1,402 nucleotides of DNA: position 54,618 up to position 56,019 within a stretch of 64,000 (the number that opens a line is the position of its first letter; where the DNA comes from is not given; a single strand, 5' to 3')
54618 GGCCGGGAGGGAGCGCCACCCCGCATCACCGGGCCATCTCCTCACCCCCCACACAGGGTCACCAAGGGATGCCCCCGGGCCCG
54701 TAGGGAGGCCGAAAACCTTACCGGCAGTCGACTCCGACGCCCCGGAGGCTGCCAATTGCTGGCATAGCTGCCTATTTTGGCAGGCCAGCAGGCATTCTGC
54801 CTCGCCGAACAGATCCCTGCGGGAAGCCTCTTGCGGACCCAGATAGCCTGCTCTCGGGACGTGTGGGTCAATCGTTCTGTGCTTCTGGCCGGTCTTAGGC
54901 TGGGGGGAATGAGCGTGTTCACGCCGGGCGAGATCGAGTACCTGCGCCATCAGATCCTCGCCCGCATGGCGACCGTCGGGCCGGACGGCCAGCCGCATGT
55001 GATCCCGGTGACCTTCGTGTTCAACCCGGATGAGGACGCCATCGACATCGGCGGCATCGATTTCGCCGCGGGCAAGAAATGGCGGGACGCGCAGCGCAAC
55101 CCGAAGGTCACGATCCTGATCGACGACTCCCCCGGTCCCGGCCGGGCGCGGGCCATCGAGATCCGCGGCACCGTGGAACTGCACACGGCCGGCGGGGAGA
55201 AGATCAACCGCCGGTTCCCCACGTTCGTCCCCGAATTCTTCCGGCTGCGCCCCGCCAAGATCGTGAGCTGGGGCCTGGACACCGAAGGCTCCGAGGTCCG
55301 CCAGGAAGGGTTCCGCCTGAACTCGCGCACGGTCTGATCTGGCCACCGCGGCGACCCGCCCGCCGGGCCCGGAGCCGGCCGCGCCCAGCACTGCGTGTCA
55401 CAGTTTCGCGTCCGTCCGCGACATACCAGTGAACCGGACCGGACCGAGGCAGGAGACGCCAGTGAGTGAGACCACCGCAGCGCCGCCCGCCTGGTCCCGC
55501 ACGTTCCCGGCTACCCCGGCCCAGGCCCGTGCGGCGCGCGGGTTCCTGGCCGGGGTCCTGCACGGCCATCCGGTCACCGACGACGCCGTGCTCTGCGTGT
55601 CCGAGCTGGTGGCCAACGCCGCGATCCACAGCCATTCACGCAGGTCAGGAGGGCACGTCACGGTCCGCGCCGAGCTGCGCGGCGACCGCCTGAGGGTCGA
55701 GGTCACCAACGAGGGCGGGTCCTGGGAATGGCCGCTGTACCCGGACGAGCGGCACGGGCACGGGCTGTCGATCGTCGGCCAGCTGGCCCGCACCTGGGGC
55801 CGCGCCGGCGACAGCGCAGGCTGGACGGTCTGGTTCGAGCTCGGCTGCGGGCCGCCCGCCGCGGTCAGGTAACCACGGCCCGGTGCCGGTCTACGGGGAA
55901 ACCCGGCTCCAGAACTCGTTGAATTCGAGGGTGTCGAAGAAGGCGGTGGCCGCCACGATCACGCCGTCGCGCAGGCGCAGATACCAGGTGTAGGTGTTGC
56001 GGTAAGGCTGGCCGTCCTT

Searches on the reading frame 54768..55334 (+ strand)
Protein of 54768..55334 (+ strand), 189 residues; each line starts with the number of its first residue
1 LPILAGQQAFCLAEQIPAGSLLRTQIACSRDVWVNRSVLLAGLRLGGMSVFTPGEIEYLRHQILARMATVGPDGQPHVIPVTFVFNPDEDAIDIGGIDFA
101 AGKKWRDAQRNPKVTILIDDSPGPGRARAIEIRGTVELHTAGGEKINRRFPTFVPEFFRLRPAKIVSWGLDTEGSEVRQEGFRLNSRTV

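Call 52: search_protein_families(library=pfam, proteins=[window:54768-55334:+], max_evalue=0.001)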
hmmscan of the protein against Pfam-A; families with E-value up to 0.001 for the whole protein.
window:54768-55334:+ (189 aa): 1 family
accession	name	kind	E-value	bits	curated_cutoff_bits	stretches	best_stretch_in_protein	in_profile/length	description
PF01243.27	PNPOx_N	-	3.9e-12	47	28.1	1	58-144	8-81/120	Pyridoxamine 5'-phosphate oxidase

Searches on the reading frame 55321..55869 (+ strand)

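Call 52: search_protein_families(library=pfam, proteins=[window:55321-55869:+], max_evalue=0.001)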
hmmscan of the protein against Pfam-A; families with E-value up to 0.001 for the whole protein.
window:55321-55869:+ (183 aa): 2 families
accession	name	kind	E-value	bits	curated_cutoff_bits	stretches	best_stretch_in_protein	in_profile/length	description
PF13581.12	HATPase_c_2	-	4.2e-12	46.6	27.4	1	62-159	1-112/127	Histidine kinase-like ATPase domain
PF02518.31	HATPase_c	-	1.7e-06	28.8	26.4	1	88-172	5-105/111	Histidine kinase-, DNA gyrase B-, and HSP90-like ATPase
